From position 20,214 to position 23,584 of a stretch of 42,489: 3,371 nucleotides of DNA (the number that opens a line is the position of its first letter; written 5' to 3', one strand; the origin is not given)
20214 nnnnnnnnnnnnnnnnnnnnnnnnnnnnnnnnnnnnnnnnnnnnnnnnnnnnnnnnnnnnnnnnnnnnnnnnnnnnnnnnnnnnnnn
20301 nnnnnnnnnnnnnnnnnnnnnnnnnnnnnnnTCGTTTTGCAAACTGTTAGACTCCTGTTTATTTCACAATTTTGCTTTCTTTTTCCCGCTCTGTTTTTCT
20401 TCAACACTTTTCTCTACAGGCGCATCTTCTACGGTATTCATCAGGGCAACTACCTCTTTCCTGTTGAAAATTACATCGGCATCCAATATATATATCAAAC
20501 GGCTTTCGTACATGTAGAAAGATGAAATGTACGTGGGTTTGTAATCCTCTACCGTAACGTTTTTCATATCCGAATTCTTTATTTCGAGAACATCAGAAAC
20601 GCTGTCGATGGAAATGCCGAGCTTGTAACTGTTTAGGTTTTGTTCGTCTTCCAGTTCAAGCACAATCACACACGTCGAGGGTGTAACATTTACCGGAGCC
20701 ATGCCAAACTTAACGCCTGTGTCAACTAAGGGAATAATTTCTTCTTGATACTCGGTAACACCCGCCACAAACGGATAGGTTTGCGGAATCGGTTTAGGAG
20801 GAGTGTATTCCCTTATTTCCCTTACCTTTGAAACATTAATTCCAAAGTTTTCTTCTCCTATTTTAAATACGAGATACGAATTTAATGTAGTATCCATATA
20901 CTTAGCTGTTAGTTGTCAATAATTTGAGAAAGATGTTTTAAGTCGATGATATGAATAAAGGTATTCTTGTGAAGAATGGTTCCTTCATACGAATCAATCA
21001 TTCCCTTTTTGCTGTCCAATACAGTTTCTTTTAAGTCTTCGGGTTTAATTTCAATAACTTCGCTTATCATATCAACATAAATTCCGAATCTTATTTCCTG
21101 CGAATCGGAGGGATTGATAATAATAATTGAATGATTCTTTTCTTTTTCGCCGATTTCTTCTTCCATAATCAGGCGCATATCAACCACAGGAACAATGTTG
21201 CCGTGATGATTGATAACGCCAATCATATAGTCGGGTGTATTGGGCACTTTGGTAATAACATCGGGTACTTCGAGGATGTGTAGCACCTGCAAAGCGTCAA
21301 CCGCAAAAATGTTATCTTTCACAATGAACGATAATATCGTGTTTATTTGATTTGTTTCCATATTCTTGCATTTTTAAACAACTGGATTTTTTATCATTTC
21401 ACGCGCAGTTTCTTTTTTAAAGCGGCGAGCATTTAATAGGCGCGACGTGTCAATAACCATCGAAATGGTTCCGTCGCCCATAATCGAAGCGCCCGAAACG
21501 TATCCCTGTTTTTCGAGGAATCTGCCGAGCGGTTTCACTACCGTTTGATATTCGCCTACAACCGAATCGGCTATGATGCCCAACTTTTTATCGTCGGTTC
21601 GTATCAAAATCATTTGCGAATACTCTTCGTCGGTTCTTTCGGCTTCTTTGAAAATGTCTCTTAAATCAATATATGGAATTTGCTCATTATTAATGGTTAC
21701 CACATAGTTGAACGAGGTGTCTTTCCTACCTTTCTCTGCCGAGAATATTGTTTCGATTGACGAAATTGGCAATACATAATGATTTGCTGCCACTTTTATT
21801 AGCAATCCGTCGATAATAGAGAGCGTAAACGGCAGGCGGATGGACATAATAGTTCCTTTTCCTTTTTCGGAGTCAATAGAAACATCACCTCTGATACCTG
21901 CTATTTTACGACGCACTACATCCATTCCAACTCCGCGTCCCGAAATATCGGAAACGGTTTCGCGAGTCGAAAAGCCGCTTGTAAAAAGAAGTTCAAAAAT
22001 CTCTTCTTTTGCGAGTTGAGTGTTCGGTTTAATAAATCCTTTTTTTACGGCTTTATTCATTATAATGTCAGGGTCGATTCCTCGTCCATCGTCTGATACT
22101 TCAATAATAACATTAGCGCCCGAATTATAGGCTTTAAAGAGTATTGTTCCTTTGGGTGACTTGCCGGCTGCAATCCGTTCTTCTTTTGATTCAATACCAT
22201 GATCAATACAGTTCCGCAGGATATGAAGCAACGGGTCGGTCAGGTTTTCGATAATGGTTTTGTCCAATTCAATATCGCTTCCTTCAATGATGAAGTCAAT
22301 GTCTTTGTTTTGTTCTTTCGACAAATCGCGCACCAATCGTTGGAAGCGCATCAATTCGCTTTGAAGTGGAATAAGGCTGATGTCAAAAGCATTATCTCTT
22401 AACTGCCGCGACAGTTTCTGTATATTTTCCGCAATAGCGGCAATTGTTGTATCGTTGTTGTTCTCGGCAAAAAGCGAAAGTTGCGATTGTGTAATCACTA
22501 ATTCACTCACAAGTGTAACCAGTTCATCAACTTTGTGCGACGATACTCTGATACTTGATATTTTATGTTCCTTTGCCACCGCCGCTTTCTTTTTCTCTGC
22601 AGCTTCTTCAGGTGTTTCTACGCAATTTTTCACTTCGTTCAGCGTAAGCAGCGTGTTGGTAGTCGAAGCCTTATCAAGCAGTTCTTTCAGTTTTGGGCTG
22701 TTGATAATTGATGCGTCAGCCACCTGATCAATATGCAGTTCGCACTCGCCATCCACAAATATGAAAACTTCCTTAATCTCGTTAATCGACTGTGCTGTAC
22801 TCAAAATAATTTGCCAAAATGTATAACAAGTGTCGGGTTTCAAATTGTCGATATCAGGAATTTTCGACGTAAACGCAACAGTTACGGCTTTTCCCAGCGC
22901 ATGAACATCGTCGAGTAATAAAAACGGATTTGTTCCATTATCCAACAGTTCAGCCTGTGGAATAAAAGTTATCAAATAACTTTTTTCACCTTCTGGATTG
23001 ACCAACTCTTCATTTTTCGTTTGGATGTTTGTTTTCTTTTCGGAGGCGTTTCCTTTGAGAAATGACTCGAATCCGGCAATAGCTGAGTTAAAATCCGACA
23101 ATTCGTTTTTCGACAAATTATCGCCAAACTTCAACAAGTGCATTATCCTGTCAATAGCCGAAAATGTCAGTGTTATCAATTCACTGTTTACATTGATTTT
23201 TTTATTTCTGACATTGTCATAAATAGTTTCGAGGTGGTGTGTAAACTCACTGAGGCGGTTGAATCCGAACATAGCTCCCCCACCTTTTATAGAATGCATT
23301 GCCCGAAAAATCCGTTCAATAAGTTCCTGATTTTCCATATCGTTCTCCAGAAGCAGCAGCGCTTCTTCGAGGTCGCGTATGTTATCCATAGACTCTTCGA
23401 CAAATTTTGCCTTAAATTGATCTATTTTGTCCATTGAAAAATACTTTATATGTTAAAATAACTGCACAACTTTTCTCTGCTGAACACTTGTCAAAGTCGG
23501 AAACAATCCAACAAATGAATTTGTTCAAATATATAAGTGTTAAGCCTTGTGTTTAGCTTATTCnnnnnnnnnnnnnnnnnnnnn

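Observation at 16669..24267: Receptor-less chemosensory operon (STAS-CheY-CheA-CheW-CheW-CheR-HK*-CheD-CheB) in a gliding/T9SS Bacteroidota background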

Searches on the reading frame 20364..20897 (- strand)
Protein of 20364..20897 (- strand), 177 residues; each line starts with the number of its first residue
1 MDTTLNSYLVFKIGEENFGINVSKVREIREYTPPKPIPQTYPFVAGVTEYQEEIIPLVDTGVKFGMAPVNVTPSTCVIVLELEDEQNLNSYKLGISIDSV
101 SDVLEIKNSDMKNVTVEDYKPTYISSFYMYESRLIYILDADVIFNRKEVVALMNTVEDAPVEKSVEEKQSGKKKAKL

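Call 3: search_protein_families(library=pfam, proteins=[window:20364-20897:-], max_evalue=0.01)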
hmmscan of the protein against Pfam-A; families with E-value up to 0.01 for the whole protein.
window:20364-20897:- (177 aa): 1 family
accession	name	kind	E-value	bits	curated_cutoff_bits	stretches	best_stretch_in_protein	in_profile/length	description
PF01584.24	CheW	-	1.8e-28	99.3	23.5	1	8-147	2-137/138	CheW-like domain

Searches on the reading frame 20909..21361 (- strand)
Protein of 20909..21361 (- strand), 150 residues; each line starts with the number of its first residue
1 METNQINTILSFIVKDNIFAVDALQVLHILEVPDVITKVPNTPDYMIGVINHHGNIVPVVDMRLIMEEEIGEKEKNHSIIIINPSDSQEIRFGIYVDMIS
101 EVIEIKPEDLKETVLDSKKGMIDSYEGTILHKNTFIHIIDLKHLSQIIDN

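Call 3: search_protein_families(library=pfam, proteins=[window:20909-21361:-], max_evalue=0.01)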
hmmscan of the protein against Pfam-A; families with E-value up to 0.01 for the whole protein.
window:20909-21361:- (150 aa): 2 families
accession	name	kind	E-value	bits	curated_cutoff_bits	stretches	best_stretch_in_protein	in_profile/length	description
PF01584.24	CheW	-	3.7e-24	85.3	23.5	1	9-145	2-134/138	CheW-like domain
PF00996.24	GDI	-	0.0055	15.7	23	1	37-107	278-345/436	GDP dissociation inhibitor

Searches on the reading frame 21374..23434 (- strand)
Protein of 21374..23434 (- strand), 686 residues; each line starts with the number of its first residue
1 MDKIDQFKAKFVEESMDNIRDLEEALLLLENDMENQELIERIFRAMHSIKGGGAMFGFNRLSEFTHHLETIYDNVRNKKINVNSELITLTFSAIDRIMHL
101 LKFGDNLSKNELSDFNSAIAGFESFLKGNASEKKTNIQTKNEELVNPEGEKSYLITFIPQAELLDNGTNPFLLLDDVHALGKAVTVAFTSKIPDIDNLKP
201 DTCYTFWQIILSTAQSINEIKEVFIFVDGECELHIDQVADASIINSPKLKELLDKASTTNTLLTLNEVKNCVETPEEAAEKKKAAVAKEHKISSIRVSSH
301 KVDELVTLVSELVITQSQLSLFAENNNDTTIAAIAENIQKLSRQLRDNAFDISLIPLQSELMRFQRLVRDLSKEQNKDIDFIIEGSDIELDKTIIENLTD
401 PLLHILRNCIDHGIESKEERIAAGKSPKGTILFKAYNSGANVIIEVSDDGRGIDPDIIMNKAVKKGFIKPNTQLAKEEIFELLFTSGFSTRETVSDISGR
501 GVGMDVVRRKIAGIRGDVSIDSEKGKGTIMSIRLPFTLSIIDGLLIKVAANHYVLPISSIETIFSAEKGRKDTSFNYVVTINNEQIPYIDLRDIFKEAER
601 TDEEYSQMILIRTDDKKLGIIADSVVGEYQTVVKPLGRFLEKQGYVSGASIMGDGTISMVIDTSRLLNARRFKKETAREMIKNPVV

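Call 3: search_protein_families(library=pfam, proteins=[window:21374-23434:-], max_evalue=0.01)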
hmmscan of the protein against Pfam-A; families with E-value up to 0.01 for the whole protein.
window:21374-23434:- (686 aa): 4 families
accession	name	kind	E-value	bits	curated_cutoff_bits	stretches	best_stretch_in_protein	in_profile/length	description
PF01584.24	CheW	-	3.3e-20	72.5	23.5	1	543-669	2-136/138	CheW-like domain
PF02518.31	HATPase_c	-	5.6e-18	65.9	26.4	1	400-537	4-110/111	Histidine kinase-, DNA gyrase B-, and HSP90-like ATPase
PF01627.28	Hpt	-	2.3e-15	57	24.6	1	8-93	3-73/84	Hpt domain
PF02895.20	H-kinase_dim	-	8.8e-11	42.5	23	1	293-347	2-63/68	Signal transducing histidine kinase, homodimeric domain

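Call 42: find_related_loci(query=A2, collection=metagenome_contigs, flank=10000)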
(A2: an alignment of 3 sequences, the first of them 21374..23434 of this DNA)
Query A2 (686 aa) in metagenome_contigs; peptide patterns used: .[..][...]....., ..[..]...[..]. (x = any residue, [..] = any of these).
169 stretches matched a pattern; 17 encode a relative of the query (tblastn E <= 1e-3); 17 distinct loci.
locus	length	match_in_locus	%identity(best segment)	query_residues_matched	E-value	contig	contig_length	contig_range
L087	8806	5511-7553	73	1-675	0e+0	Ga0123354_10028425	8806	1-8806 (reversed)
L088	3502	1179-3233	73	1-679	0e+0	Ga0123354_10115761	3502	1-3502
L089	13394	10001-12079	67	1-679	0e+0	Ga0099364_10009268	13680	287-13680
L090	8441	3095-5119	64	4-674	0e+0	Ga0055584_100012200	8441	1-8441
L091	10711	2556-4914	62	4-683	0e+0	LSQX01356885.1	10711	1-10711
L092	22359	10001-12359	63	4-683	0e+0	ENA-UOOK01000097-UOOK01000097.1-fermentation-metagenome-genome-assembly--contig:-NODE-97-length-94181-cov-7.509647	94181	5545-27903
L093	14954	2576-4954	62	4-674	0e+0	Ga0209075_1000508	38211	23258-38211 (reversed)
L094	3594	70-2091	62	4-673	0e+0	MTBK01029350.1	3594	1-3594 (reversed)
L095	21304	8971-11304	61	4-677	0e+0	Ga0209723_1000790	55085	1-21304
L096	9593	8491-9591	67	1-361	2e-146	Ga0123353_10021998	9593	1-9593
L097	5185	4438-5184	63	1-243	3e-92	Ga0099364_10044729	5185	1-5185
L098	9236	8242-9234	61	4-237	1e-89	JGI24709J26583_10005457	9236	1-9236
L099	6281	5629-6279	64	1-210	2e-75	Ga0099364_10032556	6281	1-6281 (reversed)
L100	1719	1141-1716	59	4-193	1e-61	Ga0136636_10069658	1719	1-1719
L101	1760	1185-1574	71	1-130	3e-48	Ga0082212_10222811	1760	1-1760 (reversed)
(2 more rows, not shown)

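Call 48: search_protein_families(library=ncbifam, proteins=[window:21374-23434:-], max_evalue=0.01)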
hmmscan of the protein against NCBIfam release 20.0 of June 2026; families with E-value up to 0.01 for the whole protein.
window:21374-23434:- (686 aa): 16 families
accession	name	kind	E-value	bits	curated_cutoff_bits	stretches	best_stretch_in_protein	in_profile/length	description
NF041336.1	CheA_Halo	equivalog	4.6e-124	415.5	950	1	5-664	2-664/666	chemotaxis protein CheA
NF007835.0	PRK10547.1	equivalog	2.7e-113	379.9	793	1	4-674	3-664/670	chemotaxis protein CheA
NF008298.1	PRK11086.1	subfamily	1.7e-08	33.4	520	1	477-537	471-526/529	DcuS/MalK family sensor histidine kinase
NF007688.0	PRK10364.1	equivalog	5.6e-07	28.7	479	1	481-537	401-452/460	two-component system sensor histidine kinase ZraS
NF010411.0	PRK13837.1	equivalog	2.4e-06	25.9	647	1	438-537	604-676/828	two-component system VirA-like sensor kinase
NF008468.0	PRK11360.1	equivalog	9.7e-06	24.2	646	1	478-536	555-608/616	two-component system sensor histidine kinase AtoS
NF046044.1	PnpS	equivalog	6.9e-05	22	400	1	497-535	352-390/390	two-component system histidine kinase PnpS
NF038334.1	malate_HK_MalK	exception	0.00022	20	800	1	476-536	471-525/533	malate sensor histidine kinase MalK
NF011874.0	PRK15347.1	equivalog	0.00031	18.9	852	0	493-537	571-615/921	two component system sensor kinase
NF041210.1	his_kin_PieS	equivalog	0.00032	19.8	850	1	476-537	412-471/474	two component system sensor histidine kinase PieS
TIGR02966.1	phoR_proteo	equivalog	0.0012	17.9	334.2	0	495-533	294-332/333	phosphate regulon sensor histidine kinase PhoR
NF041832.1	near_NosP_CTERM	subfamily_domain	0.0013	17.9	400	0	427-537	137-226/370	NahK/ErcS family hybrid sensor histidine kinase/response regulator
TIGR02916.1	PEP_his_kin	equivalog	0.0013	17.4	300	0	496-535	641-679/679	XrtA/PEP-CTERM system histidine kinase PrsK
NF045595.1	HK_scytonemin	equivalog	0.0013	17.2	865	1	370-537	505-636/637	scytonemin biosynthesis sensor histidine kinase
NF053867.1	SprKinKinDBac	equivalog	0.0035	15.8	775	1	477-536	443-497/500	sporulation kinase KinD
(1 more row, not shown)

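Call 52: search_protein_families(library=pfam, proteins=[L087:752-3430:-, L087:3793-4422:+, L089:6512-7783:+, L089:7796-8698:+, L089:154-2229:-, L099:2015-3256:+, L099:3282-4442:+, L097:71-2035:+, L097:2375-2833:+, L097:2860-3309:+], max_evalue=0.001)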
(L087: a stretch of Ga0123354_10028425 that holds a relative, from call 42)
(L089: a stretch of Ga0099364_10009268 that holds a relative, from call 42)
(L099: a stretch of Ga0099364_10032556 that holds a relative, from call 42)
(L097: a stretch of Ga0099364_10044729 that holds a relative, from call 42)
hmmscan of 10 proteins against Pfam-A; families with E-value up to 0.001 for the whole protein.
L087:752-3430:- (892 aa): 3 families
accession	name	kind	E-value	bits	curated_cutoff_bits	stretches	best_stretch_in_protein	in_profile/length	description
PF07494.17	Reg_prop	-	2e-23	79.9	20.4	1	9-32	1-24/24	Two component regulator propeller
PF07228.17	SpoIIE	-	1.2e-18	68.2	25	1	688-882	4-187/192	Stage II sporulation protein E (SpoIIE)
PF07495.19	Y_Y_Y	-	1.2e-07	31.9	26.6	1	514-574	5-65/65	Y_Y_Y domain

L087:3793-4422:+ (209 aa): 1 family
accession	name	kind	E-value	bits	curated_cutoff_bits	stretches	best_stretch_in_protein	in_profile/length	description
PF00156.33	Pribosyltran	-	4.4e-08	33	26.3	1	66-152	29-124/158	Phosphoribosyl transferase domain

L089:6512-7783:+ (423 aa): 3 families
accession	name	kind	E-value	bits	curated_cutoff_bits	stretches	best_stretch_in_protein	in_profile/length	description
PF13360.13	PQQ_2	-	1.1e-30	107.5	27.6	1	88-336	6-233/233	Outer membrane protein assembly factor BamB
PF13570.13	Beta-prop_ACSF4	-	2.3e-10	40.8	133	1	53-264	82-266/329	Beta-alanine-activating enzyme, beta-propeller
PF01011.28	PQQ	-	6.7e-09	35.4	26.7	0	66-109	51-91/595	Glucose/ethanol/alcohol dehydrogenase, beta-propeller domain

L089:7796-8698:+ (300 aa): 2 families
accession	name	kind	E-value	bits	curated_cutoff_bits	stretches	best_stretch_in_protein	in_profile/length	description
PF00483.29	NTP_transferase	-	4.5e-10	40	21.2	1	6-225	3-190/245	Nucleotidyl transferase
PF12804.13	NTP_transf_3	-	0.00052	20.7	27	0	6-58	2-52/160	MobA-like NTP transferase domain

L089:154-2229:- (691 aa): 8 families
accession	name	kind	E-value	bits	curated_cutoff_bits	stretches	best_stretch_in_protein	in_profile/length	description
PF17757.6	UvrB_inter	-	8.8e-31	106.3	22.9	1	180-269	1-91/91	UvrB interaction domain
PF00271.37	Helicase_C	-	8.1e-20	71.6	23.5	1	452-565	3-109/110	Helicase conserved C-terminal domain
PF12344.14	UvrB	-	1.7e-17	63.4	27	1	572-612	1-41/43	Ultra-violet resistance protein B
PF04851.21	ResIII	-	1.5e-11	44.9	22.5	1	32-106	3-82/164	Type III restriction enzyme, res subunit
PF00270.35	DEAD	-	3.4e-05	24.1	26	0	36-105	3-73/167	DEAD/DEAH box helicase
PF02151.25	UVR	-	0.00011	22.3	21.5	1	649-683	1-35/36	UvrB/uvrC motif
PF13604.12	AAA_30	-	0.00032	20.9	27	0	36-98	5-67/191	AAA domain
PF13245.12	AAA_19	-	0.00077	20.1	25.1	0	54-78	13-37/134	AAA domain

L099:2015-3256:+ (413 aa): 1 family
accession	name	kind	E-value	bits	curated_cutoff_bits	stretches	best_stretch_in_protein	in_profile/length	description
PF07228.17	SpoIIE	-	1.5e-35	123.3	25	1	220-406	2-188/192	Stage II sporulation protein E (SpoIIE)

L099:3282-4442:+ (386 aa): 2 families
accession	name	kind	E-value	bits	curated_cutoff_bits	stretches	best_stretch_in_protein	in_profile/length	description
PF19580.5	Exo_endo_phos_3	-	4.3e-92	308.9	27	1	77-382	2-309/311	Endonuclease/Exonuclease/phosphatase family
PF03372.29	Exo_endo_phos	-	8.7e-08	32.6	24.5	1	121-325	24-206/225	Endonuclease/Exonuclease/phosphatase family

L097:71-2035:+ (654 aa): 1 family
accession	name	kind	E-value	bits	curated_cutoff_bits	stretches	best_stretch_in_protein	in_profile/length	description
PF02687.27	FtsX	-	4.2e-16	59.5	25.5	2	60-181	3-118/120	FtsX-like permease C-terminal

L097:2375-2833:+ (152 aa): 1 family
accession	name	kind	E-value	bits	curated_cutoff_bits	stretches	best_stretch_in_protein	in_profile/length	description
PF00717.28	Peptidase_S24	-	1.7e-07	31.4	23.3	1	11-104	20-112/116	Peptidase S24-like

L097:2860-3309:+ (149 aa): 0 families
